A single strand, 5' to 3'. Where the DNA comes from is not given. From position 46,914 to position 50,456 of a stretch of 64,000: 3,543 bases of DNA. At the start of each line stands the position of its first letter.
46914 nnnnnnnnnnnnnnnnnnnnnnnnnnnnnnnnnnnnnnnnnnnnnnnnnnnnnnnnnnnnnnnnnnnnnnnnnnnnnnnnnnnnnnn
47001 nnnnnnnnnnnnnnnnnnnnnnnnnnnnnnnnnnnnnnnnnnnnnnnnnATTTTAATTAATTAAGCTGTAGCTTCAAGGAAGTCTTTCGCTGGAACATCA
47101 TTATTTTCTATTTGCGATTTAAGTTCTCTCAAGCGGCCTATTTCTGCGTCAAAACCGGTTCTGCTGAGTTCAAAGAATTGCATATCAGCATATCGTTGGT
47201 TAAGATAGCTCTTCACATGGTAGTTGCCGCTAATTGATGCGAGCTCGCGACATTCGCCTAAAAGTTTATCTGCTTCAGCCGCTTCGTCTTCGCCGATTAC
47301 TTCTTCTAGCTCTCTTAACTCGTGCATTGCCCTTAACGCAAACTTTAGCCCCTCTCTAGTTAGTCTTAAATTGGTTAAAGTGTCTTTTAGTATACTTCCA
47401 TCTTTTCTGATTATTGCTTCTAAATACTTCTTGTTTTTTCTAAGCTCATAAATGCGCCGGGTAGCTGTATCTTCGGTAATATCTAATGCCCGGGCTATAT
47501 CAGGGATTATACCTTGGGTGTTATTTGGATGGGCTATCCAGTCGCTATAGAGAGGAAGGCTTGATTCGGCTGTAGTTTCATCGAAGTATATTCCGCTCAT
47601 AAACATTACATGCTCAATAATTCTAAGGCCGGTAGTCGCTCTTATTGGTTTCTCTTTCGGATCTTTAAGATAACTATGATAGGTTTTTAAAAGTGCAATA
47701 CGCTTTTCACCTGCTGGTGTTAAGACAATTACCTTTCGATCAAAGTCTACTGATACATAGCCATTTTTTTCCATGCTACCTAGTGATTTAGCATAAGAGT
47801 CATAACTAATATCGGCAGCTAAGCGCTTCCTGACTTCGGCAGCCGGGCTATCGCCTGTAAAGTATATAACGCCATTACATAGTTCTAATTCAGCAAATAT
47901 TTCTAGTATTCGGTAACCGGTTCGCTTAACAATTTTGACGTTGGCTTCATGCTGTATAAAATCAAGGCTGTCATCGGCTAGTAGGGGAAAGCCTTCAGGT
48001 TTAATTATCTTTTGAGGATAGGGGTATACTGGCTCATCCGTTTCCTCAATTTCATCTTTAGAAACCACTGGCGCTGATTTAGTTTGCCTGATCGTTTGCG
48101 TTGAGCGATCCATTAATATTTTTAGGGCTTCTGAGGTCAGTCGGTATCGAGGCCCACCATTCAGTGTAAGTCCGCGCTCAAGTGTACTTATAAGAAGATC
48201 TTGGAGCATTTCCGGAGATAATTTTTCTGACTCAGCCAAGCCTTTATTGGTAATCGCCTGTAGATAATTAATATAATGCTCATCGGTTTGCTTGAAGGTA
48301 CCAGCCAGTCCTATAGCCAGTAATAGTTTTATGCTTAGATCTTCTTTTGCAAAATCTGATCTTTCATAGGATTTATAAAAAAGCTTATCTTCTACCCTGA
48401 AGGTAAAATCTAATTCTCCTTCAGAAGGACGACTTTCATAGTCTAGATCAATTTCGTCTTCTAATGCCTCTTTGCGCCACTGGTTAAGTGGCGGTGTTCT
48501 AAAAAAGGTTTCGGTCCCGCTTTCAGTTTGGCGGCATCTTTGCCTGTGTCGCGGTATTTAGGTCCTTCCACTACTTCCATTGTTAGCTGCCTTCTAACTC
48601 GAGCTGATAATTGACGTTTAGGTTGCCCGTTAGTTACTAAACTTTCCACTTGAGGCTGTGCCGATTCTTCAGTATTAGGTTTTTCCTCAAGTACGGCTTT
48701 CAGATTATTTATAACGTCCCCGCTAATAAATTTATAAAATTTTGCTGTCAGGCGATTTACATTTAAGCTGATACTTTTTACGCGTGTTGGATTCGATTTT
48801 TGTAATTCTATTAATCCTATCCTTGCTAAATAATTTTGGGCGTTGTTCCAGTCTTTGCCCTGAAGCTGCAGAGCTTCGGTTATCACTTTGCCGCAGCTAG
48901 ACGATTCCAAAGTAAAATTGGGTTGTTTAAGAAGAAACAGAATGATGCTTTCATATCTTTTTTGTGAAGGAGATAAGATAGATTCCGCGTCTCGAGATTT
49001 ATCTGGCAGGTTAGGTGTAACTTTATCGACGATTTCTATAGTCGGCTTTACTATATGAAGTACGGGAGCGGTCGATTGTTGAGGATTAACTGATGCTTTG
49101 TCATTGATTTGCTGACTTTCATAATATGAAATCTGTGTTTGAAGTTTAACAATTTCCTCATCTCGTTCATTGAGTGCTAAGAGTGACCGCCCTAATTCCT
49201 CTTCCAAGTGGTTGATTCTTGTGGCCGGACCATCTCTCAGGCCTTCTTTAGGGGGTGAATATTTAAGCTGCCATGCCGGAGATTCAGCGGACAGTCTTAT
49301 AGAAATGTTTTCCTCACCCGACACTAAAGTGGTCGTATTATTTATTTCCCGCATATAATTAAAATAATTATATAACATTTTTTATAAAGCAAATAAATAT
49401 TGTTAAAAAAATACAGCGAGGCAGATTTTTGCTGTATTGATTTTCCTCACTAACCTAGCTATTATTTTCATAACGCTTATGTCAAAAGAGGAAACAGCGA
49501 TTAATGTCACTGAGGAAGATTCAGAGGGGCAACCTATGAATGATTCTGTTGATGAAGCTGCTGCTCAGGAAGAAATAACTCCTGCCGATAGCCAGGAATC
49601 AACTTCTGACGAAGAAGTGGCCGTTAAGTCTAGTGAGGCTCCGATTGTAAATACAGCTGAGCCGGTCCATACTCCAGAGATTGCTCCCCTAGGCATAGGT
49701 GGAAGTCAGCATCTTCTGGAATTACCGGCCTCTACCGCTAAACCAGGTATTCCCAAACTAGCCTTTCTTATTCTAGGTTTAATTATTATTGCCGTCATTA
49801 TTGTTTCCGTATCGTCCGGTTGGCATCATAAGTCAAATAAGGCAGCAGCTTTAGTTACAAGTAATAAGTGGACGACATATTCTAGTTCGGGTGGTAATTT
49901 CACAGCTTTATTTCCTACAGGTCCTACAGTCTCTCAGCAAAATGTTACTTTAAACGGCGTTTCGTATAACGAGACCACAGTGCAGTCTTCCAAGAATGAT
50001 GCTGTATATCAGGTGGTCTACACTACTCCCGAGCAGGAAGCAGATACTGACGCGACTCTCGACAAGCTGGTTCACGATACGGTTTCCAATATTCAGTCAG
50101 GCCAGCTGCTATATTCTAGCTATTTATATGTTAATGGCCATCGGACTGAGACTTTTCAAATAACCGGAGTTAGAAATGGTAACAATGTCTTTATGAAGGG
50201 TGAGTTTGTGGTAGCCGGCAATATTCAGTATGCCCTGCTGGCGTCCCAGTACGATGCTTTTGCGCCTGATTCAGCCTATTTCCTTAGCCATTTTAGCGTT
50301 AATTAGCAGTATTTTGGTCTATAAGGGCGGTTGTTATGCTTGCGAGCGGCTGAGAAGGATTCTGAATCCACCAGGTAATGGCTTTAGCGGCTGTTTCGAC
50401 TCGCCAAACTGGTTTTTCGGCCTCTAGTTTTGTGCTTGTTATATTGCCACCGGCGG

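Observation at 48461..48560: Canonical -1 programmed-frameshift cassette that would fuse two orphan ORFs into one 772-aa multi-wHTH protein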

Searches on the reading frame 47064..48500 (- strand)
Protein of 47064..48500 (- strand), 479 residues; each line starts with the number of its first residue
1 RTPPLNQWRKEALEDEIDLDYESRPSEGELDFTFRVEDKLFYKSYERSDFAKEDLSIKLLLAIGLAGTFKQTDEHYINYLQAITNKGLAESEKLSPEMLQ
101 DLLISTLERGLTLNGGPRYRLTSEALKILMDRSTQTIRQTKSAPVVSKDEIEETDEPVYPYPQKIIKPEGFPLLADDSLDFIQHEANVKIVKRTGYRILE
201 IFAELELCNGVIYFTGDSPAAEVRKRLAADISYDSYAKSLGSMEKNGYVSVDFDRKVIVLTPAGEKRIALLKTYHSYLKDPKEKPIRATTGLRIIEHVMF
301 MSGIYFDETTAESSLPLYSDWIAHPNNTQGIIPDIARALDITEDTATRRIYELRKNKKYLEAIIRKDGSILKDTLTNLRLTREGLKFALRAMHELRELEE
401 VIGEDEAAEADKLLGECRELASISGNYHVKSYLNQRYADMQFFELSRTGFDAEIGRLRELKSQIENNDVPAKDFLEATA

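Call 23: find_related_loci(query=A1, collection=genome_contigs, flank=6000)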
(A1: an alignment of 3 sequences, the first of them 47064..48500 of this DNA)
Query A1 (479 aa) in genome_contigs; peptide patterns used: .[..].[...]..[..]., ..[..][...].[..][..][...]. (x = any residue, [..] = any of these).
102 stretches matched a pattern, but none encodes a relative of the query by tblastn (E <= 1e-3).

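Call 27: search_protein_families(library=phrogs, proteins=[window:47064-48500:-], max_evalue=0.01)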
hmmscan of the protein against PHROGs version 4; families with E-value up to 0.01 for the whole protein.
window:47064-48500:- (479 aa): 1 family
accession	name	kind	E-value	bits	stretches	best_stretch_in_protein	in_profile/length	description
phrog_25401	-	DNA, RNA and nucleotide metabolism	0.0091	17.1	0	190-273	6-89/97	DNA binding protein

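Call 28: search_protein_representatives(alignment_id=A1)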
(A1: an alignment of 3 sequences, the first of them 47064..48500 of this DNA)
Query: 3 sequences, 478 profile positions. Proteins with E-value up to 0.001 (for the whole library): 83; up to 1e-10: 57; up to 1e-30: 28. The best 83 are listed.
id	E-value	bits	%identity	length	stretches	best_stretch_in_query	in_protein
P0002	1.3e-239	812.0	-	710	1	1-478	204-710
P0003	5.6e-193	658.2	-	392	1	84-477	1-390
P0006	1.5e-148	511.7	-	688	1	24-475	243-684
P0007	2.2e-148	511.2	-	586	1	23-477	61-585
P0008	2.2e-140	484.8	-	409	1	65-478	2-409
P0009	3.0e-124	431.6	-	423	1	43-478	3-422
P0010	1.7e-121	422.5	-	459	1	24-472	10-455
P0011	8.2e-120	417.0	-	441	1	32-472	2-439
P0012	1.8e-109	382.8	-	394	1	85-478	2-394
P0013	6.8e-92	324.9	-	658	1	55-470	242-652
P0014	3.9e-74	266.3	-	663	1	22-467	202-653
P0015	2.6e-67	243.8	-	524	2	185-478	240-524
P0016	1.1e-62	228.6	-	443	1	51-466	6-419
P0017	4.1e-55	203.6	-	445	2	192-468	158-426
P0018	3.2e-50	187.5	-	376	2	189-472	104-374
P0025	3.1e-39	151.3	-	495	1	14-468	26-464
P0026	7.2e-39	150.0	-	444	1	24-472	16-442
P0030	2.2e-32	128.6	-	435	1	22-473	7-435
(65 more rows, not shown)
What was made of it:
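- Tried and rejected: The exhaustive profile search (call 28) was what revealed the family.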

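Call 32: find_homologous_proteins(query=A2)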
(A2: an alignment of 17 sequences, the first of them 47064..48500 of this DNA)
Query A2 (17 sequences) (479 aa, profile of the alignment): 2 proteins with E <= 0.001 among 8000 candidates.
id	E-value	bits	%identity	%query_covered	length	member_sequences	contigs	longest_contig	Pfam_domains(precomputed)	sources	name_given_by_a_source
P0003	5.4e-129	449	100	82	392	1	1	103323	-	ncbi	-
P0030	7.9e-121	422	25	92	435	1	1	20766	-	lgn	-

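Call 34: find_related_loci(query=A3, collection=metagenome_contigs, flank=5000)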
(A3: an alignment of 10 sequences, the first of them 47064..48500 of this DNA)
Query A3 (479 aa) in metagenome_contigs; peptide patterns used: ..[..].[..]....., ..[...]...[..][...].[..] (x = any residue, [..] = any of these).
600 stretches matched a pattern, but none encodes a relative of the query by tblastn (E <= 1e-3).
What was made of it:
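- Tried and rejected: Protein-pattern scans of genome_contigs and metagenome_contigs found nothing (calls 23, 34).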

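Call 35: find_encoding_contigs(protein=P0006, flank=4000, max_places=3)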
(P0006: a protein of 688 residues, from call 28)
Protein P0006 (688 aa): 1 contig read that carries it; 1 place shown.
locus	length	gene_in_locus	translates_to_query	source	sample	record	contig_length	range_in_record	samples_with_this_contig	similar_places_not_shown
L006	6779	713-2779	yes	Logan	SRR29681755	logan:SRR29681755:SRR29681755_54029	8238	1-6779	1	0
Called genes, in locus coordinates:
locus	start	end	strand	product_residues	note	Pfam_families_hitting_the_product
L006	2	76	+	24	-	?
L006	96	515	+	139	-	-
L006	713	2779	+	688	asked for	-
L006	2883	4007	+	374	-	PF20731:RE_NgoFVII_C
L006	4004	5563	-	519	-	PF01726:LexA_DNA_bind, PF00717:Peptidase_S24, PF00145:DNA_methylase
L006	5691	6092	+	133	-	PF03852:Vsr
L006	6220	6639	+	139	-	-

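Call 36: find_encoding_contigs(protein=P0010, flank=4000, max_places=3)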
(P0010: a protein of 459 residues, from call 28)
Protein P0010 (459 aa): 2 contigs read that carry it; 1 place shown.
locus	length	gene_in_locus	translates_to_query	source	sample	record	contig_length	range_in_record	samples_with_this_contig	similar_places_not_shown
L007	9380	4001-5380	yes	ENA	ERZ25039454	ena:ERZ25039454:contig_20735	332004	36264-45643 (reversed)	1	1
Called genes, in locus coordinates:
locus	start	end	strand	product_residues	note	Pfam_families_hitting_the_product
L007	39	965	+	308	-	PF08240:ADH_N, PF00107:ADH_zinc_N, PF13602:ADH_zinc_N_2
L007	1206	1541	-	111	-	-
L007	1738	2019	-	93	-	PF02416:TatA_B_E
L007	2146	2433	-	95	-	-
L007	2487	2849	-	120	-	PF00903:Glyoxalase, PF22677:Ble-like_N (faint)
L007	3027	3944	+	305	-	-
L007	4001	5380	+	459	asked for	-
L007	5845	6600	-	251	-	PF01148:CTP_transf_1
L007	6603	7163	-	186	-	PF02660:G3P_acyltransf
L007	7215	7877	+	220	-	-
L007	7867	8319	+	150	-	-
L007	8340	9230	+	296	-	PF01040:UbiA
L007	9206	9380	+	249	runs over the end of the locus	-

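Call 39: find_encoding_contigs(protein=P0009, flank=4000, max_places=2)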
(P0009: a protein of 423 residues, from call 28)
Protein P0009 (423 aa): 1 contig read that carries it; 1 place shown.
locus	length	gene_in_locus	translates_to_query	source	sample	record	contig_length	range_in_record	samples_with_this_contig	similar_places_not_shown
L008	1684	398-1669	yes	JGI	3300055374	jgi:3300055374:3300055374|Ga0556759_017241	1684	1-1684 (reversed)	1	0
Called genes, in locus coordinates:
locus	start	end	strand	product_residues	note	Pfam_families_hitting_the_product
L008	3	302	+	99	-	?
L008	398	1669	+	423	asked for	-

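Call 40: find_encoding_contigs(protein=P0011, flank=4000, max_places=2)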
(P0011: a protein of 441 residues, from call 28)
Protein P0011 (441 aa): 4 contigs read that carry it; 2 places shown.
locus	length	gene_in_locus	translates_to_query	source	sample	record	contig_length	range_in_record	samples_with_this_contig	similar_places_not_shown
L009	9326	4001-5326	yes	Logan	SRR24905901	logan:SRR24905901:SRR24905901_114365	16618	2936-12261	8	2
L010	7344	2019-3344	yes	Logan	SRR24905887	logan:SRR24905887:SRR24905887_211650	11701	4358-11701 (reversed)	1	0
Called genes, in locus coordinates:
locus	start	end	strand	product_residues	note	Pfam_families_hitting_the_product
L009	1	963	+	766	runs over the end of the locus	PF01751:Toprim, PF01131:Topoisom_bac, PF13368:Toprim_C_rpt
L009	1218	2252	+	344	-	PF04545:Sigma70_r4, PF05066:HARE-HTH (weak)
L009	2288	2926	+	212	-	-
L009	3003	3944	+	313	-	-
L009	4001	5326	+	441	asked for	-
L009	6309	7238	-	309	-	-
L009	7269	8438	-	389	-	PF03033:Glyco_transf_28, PF04101:Glyco_tran_28_C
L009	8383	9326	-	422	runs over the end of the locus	PF01098:FTSW_RODA_SPOVE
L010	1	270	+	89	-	?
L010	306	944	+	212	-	-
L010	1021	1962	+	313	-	-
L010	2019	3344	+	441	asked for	-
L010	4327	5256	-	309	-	-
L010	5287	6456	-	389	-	PF03033:Glyco_transf_28, PF04101:Glyco_tran_28_C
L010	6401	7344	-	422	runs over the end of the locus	PF01098:FTSW_RODA_SPOVE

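Call 41: find_encoding_contigs(protein=P0012, flank=4000, max_places=2)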
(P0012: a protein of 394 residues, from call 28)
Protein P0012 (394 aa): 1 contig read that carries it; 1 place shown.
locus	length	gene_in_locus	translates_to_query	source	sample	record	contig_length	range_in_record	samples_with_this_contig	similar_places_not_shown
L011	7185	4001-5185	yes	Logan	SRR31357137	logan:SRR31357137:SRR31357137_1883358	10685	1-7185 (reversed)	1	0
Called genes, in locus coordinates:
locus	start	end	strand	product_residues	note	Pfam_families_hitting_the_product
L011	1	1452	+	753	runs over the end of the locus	PF01751:Toprim, PF01131:Topoisom_bac, PF13368:Toprim_C_rpt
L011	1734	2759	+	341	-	PF04545:Sigma70_r4, PF05066:HARE-HTH (faint)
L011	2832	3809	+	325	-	-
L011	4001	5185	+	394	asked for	PF14947:HTH_45 (faint)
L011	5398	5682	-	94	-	-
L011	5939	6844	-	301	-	-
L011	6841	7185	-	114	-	?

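Call 42: find_encoding_contigs(protein=P0008, flank=4000, max_places=2)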
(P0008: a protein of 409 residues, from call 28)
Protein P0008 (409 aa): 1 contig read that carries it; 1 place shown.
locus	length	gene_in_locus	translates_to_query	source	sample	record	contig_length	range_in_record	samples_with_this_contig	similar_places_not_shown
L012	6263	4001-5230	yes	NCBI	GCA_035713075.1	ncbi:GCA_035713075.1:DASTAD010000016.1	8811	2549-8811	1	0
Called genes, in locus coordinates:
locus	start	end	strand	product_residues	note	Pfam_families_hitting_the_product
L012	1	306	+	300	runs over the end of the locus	PF18030:Rimk_N, PF14397:ATPgrasp_ST (faint), PF02655:ATP-grasp_3, PF02955:GSH-S_ATP, PF08443:RimK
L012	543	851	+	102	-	-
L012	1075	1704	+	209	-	PF00588:SpoU_methylase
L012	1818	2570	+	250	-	PF03575:Peptidase_S51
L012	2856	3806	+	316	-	-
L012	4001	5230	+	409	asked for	PF14947:HTH_45 (faint)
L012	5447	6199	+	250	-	-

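Call 73: find_encoding_contigs(protein=P0030, flank=3000, max_places=2)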
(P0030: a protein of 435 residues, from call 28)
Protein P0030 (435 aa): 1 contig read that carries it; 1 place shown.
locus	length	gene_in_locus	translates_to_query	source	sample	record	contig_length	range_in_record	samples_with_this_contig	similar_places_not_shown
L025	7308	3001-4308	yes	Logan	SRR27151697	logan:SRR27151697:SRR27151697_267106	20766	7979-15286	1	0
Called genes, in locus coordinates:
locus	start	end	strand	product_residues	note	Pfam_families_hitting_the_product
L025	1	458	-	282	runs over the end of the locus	PF00892:EamA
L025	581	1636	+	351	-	-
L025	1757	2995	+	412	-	-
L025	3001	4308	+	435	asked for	-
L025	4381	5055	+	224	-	-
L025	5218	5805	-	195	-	-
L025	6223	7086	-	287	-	-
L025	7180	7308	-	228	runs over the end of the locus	-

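Call 74: find_encoding_contigs(protein=P0016, flank=3000, max_places=2)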
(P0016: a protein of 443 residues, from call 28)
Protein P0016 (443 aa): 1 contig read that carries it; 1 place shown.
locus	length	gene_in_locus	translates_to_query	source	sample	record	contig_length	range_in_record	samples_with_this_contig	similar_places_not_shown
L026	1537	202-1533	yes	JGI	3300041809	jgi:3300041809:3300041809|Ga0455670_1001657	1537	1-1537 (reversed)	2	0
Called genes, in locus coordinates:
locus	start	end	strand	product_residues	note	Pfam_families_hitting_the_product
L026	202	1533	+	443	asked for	-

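Call 82: find_encoding_contigs(protein=P0026, flank=3000, max_places=2)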
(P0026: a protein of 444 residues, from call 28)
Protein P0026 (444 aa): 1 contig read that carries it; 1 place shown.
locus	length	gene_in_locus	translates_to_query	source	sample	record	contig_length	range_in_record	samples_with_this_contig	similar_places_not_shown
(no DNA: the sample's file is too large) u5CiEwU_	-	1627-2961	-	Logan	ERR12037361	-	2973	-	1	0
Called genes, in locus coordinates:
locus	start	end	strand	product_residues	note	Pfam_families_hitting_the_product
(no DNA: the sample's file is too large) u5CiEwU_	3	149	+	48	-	?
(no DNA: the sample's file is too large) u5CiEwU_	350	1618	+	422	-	-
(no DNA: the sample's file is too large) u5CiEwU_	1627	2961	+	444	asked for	-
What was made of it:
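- Tried and rejected: No DNA could be fetched for it (call 82).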

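Call 83: find_encoding_contigs(protein=P0025, flank=3000, max_places=2)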
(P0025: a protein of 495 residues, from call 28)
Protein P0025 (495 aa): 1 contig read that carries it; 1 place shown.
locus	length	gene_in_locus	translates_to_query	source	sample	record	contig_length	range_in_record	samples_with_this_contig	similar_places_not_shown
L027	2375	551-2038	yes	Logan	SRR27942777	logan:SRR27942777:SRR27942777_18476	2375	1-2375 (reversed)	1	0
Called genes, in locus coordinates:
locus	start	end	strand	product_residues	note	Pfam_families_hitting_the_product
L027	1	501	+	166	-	?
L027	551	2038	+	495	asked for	-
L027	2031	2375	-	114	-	?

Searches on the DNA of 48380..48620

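Call 90: search_rna_families(source=window, start=48380, end=48620, threshold=evalue, max_evalue=10)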
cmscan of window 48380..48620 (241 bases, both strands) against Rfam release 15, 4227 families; matches with E-value up to 10: 3.
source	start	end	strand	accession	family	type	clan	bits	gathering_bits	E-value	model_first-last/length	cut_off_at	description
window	48444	48497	+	RF02677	NsiR4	Gene; sRNA;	-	10.3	40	8.5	1-65/65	no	Nitrogen stress-induced RNA 4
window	48476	48534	+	RF02087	Yar_3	Gene; lncRNA;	-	10.2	50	2.3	1-67/67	no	Yellow-achaete intergenic RNA conserved region 3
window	48412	48463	+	RF00026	U6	Gene; snRNA; splicing;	CL00009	9.9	44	8.2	1-105/105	no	U6 spliceosomal RNA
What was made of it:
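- On dnaX-type frameshift element: No frameshift-element family matched at E <= 10 (call 90).
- Closest known: HIV-1 gag-pol frameshift site. Different: No Rfam family matched the region (call 90).
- Tried and rejected: Rfam found nothing relevant (call 90).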

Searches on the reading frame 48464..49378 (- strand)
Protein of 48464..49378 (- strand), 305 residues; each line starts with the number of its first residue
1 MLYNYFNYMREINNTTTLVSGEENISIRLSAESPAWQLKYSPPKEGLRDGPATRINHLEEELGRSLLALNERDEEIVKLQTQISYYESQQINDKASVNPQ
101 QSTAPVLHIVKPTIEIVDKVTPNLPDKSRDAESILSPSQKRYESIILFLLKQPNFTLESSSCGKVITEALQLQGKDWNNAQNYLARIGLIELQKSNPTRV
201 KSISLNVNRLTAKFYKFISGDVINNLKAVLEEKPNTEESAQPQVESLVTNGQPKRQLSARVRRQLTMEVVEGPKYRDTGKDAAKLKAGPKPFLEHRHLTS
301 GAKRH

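Call 24: list_cluster_members(proteins=[window:48464-49378:-, window:47064-48239:-, window:41540-42964:-, window:51965-52678:+, window:46549-47049:-])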
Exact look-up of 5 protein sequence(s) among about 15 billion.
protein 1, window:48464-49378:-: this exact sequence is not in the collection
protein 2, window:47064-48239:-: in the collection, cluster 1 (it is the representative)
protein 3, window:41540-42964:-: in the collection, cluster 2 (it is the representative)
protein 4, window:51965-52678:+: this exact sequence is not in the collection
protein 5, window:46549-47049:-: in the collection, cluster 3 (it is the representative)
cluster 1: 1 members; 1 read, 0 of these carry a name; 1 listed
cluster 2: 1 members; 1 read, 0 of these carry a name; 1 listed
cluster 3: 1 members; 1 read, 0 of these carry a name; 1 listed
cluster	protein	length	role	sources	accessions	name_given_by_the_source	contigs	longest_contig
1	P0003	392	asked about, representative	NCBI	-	-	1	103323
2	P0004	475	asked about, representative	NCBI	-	-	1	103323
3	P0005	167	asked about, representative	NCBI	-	-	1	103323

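Call 27: search_protein_families(library=phrogs, proteins=[window:48464-49378:-], max_evalue=0.01)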
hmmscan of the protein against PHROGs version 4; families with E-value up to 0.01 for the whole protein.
window:48464-49378:- (305 aa): 0 families

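Call 95: find_homologous_proteins(query=A7, max_evalue=0.001)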
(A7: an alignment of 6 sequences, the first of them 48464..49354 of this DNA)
Query A7 (6 sequences) (297 aa, profile of the alignment): 2 proteins with E <= 0.001 among 8000 candidates.
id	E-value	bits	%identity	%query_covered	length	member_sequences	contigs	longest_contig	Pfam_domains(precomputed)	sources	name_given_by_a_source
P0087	3.4e-111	390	30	68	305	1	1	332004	-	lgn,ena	-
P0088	1.4e-106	375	100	100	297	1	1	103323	-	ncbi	-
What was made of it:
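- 47061..49354 (-): Whole recoded gene. The N-module is in the zero frame and the C-module in the -1 frame. The predicted frameshift product is about 764 aa (772 aa if translation starts at ATG 49378). Call 95 (the source annotates a 297-aa N-module starting at 49354).
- Gene callers annotate two genes (calls 24, 95).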

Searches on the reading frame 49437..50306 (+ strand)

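Call 19: search_protein_families(library=pfam, proteins=[window:49437-50306:+], max_evalue=0.001)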
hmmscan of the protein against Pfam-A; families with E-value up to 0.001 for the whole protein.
window:49437-50306:+ (289 aa): 0 families

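Call 27: search_protein_families(library=phrogs, proteins=[window:49437-50306:+], max_evalue=0.01)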
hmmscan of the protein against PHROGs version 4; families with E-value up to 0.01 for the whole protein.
window:49437-50306:+ (289 aa): 1 family
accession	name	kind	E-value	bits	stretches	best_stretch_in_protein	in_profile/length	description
phrog_8545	-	moron, auxiliary metabolic gene and host takeover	5e-05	24.2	1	100-221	9-110/177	superinfection exclusion Sie-like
